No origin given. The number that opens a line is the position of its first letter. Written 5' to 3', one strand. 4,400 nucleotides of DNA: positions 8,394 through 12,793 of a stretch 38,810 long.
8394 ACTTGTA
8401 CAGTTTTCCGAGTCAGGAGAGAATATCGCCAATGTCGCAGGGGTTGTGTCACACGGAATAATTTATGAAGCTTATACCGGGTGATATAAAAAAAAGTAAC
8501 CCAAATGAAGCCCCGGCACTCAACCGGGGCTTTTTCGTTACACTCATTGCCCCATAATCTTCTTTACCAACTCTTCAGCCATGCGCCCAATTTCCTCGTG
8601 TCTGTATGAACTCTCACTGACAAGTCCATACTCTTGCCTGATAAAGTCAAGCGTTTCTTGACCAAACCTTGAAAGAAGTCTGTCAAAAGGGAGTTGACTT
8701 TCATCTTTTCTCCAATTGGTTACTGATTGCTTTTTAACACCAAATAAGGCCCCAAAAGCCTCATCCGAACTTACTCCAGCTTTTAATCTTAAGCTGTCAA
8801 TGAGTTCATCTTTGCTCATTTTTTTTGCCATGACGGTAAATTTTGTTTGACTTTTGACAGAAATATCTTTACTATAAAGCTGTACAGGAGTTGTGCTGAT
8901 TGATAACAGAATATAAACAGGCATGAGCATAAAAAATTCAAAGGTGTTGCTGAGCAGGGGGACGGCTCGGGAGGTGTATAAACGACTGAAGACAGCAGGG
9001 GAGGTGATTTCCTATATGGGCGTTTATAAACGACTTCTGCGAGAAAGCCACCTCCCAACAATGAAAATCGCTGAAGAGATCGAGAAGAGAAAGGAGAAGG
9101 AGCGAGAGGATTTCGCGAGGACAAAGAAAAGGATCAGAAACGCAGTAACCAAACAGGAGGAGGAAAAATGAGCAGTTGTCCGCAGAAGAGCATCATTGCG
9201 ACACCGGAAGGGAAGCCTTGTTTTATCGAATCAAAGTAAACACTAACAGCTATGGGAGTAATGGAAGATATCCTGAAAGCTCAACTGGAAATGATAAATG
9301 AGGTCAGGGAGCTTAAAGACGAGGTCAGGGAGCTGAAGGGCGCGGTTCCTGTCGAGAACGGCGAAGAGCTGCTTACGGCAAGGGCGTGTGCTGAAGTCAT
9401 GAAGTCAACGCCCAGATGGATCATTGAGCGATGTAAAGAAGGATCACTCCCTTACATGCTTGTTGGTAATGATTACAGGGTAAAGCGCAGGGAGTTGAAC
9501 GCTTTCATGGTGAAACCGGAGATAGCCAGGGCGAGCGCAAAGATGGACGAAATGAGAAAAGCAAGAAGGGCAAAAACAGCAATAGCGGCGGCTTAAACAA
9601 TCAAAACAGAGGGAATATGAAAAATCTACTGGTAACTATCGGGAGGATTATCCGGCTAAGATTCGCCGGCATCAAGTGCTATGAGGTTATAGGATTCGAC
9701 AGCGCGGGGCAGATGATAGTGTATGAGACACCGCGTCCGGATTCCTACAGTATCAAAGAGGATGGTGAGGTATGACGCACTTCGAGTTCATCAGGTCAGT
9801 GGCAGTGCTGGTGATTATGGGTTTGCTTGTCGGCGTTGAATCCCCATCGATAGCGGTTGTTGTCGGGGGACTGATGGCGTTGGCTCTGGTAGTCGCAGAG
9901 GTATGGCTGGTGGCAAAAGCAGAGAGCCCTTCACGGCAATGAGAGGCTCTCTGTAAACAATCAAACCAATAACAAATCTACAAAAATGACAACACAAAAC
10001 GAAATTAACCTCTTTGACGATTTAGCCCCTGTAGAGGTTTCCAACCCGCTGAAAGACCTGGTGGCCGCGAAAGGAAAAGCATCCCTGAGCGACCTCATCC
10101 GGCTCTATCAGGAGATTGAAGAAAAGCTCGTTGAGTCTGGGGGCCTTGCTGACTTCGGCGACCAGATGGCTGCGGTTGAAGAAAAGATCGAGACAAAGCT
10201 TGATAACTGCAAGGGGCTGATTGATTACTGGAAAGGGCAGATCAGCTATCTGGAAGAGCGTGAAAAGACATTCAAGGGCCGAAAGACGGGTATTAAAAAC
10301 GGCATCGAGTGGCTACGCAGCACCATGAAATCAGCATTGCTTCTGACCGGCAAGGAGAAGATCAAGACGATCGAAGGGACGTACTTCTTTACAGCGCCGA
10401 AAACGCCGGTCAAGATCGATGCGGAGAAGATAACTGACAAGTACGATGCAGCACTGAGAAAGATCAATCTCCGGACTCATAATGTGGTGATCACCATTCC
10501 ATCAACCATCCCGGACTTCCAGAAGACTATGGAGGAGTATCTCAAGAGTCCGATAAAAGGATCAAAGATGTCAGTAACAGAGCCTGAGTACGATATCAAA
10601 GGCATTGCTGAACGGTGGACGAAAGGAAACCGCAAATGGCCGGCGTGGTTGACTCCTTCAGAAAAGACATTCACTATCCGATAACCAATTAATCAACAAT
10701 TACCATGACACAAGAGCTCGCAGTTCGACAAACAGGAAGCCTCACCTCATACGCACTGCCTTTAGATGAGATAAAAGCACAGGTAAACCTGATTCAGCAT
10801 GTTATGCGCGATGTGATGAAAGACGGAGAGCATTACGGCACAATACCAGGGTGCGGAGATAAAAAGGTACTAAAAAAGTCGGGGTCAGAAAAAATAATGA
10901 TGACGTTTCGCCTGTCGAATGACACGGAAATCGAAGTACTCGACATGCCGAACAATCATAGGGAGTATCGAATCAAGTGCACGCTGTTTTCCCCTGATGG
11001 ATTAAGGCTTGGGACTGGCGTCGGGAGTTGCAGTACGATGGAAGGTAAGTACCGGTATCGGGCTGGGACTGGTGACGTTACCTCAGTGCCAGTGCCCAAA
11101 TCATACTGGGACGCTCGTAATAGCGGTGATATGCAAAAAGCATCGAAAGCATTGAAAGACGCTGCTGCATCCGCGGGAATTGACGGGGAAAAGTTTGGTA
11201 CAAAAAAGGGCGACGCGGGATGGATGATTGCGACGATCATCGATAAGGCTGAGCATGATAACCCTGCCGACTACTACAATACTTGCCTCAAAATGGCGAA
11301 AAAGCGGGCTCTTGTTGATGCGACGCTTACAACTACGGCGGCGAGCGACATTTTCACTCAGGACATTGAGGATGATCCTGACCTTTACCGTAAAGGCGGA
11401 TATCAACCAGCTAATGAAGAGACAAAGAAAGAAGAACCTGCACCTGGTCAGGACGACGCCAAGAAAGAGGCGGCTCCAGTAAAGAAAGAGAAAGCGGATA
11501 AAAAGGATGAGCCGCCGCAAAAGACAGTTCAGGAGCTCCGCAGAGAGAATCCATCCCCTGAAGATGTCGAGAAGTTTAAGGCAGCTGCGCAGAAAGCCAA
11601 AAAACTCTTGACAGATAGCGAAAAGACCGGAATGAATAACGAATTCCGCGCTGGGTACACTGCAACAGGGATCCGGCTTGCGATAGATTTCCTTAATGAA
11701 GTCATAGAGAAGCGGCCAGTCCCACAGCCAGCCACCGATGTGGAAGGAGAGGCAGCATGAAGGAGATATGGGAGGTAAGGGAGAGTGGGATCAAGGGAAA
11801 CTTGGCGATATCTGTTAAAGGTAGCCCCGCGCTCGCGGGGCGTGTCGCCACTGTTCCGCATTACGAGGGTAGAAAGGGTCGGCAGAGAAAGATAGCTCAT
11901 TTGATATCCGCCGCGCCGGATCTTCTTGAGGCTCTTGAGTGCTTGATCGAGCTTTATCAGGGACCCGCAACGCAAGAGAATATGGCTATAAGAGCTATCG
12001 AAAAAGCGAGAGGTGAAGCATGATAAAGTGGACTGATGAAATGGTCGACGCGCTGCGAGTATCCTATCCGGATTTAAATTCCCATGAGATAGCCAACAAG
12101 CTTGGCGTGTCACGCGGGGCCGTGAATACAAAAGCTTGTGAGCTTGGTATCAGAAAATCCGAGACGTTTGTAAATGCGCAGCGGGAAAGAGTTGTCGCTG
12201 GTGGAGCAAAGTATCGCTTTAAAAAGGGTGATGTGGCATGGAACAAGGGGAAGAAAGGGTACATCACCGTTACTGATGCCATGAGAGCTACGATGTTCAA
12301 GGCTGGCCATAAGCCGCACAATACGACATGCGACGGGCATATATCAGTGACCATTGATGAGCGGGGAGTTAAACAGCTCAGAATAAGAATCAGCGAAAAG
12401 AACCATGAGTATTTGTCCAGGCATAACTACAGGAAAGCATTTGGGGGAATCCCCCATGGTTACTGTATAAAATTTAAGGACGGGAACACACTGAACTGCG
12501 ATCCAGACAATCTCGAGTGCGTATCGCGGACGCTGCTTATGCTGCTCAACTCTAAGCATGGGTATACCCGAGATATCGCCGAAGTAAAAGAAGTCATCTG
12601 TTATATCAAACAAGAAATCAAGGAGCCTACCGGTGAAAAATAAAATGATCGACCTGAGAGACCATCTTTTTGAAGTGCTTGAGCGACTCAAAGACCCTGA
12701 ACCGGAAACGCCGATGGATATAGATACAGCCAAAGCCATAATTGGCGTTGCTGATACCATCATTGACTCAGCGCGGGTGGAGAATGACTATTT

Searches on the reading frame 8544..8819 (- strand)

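Call 85: search_protein_families(library=ncbifam, proteins=[window:8544-8819:-], max_evalue=0.1)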
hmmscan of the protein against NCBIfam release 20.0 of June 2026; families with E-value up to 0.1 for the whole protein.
window:8544-8819:- (91 aa): 1 family
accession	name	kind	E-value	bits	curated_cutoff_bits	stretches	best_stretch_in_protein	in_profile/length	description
TIGR03830.1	CxxCG_CxxCG_HTH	subfamily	0.074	12.8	61.8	0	4-45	68-109/127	type II TA system antitoxin MqsA family protein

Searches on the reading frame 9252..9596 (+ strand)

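Call 17: search_protein_families(library=pfam, proteins=[window:9252-9596:+], max_evalue=0.01)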
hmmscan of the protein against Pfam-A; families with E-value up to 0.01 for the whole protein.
window:9252-9596:+ (114 aa): 2 families
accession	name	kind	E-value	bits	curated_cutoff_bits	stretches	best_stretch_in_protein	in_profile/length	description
PF12728.13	HTH_17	-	0.0011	19.6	27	1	41-86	2-47/51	Helix-turn-helix domain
PF16331.10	TolA_bind_tri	-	0.0018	18.8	30.1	1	5-33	10-42/76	TolA binding protein trimerisation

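Call 66: search_protein_families(library=phrogs, proteins=[window:9252-9596:+], max_evalue=0.01)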
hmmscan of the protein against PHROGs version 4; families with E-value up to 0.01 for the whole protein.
window:9252-9596:+ (114 aa): 2 families
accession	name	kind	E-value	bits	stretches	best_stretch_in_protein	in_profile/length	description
phrog_10045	-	DNA, RNA and nucleotide metabolism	3.5e-05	24.6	1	31-88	11-69/74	HTH DNA binding protein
phrog_6401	-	DNA, RNA and nucleotide metabolism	0.0026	18.6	1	37-88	6-58/64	DNA binding protein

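Call 85: search_protein_families(library=ncbifam, proteins=[window:9252-9596:+], max_evalue=0.1)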
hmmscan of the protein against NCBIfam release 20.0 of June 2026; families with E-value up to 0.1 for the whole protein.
window:9252-9596:+ (114 aa): 1 family
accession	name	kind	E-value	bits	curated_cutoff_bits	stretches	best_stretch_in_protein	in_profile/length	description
TIGR01764.1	excise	domain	0.0016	18.7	28.8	1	46-86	7-47/49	excisionase family DNA-binding protein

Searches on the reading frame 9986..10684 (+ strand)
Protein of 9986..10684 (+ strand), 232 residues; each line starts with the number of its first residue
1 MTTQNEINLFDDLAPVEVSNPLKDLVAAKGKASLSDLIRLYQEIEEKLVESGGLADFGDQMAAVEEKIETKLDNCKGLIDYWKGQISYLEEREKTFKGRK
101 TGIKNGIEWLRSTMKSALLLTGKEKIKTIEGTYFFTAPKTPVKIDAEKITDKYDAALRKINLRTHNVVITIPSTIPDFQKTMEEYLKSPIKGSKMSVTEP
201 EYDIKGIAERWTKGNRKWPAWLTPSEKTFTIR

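Call 17: search_protein_families(library=pfam, proteins=[window:9986-10684:+], max_evalue=0.01)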
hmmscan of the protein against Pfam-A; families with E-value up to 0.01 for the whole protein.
window:9986-10684:+ (232 aa): 1 family
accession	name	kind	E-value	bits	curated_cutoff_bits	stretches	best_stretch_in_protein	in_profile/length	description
PF05565.16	Sipho_Gp157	-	5.9e-11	43.1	28.6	1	39-154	7-125/162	Siphovirus Gp157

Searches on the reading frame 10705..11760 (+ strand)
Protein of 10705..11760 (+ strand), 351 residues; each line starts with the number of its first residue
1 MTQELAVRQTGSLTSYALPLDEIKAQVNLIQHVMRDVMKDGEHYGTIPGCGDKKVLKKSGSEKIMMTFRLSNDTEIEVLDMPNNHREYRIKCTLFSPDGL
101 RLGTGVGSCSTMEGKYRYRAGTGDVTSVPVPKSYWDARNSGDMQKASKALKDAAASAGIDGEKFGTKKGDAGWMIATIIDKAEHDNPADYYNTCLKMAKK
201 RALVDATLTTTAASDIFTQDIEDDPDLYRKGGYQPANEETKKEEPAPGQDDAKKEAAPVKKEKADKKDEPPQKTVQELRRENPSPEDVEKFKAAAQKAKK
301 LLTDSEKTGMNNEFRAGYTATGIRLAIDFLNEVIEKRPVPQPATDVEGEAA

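Call 17: search_protein_families(library=pfam, proteins=[window:10705-11760:+], max_evalue=0.01)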
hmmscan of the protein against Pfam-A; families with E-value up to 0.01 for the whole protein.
window:10705-11760:+ (351 aa): 0 families

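Call 66: search_protein_families(library=phrogs, proteins=[window:10705-11760:+], max_evalue=0.01)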
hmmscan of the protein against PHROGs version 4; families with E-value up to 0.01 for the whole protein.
window:10705-11760:+ (351 aa): 1 family
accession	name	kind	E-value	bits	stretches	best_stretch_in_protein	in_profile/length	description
phrog_10048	-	unknown function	7.3e-53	180.6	1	21-268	26-209/273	-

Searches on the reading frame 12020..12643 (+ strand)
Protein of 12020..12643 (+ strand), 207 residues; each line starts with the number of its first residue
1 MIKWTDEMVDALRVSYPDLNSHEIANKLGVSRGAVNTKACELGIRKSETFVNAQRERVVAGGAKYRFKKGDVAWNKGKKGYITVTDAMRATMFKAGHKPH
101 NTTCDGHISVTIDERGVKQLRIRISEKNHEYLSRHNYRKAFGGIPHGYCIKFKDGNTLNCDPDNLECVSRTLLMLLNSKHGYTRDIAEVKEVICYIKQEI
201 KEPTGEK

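Call 17: search_protein_families(library=pfam, proteins=[window:12020-12643:+], max_evalue=0.01)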
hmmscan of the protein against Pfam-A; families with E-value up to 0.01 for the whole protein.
window:12020-12643:+ (207 aa): 2 families
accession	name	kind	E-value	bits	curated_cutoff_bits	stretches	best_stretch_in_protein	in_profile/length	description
PF13392.12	HNH_3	-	1.1e-10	41.4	24.8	1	131-171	2-42/46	HNH endonuclease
PF07750.17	GcrA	-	8.3e-05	23.5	26.9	1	3-55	2-56/155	GcrA cell cycle regulator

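Call 66: search_protein_families(library=phrogs, proteins=[window:12020-12643:+], max_evalue=0.01)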
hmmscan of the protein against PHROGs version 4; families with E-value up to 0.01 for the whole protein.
window:12020-12643:+ (207 aa): 7 families
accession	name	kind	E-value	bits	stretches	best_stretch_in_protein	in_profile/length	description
phrog_1891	-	DNA, RNA and nucleotide metabolism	1.4e-38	133.8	1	3-202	51-239/255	HNH endonuclease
phrog_323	-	transcription regulation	7.1e-06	26.8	1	3-51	96-142/319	transcriptional regulator, D5-like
phrog_59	-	DNA, RNA and nucleotide metabolism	2.7e-05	24.7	1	118-170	185-228/423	HNH endonuclease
phrog_959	-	DNA, RNA and nucleotide metabolism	0.0022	18.7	1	139-183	66-112/138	HNH endonuclease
phrog_99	-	DNA, RNA and nucleotide metabolism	0.0035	18.1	0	142-171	170-199/383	HNH endonuclease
phrog_7545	-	DNA, RNA and nucleotide metabolism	0.0046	18.2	0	17-169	17-125/160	HNH endonuclease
phrog_11187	-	transcription regulation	0.0051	17.6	0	1-32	1-34/63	transcriptional regulator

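Call 85: search_protein_families(library=ncbifam, proteins=[window:12020-12643:+], max_evalue=0.1)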
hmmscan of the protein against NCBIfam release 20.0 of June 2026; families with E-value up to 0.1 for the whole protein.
window:12020-12643:+ (207 aa): 1 family
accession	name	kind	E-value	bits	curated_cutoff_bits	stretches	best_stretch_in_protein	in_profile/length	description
NF003257.0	PRK04217.1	equivalog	0.079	13.1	115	0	6-36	45-76/110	hypothetical protein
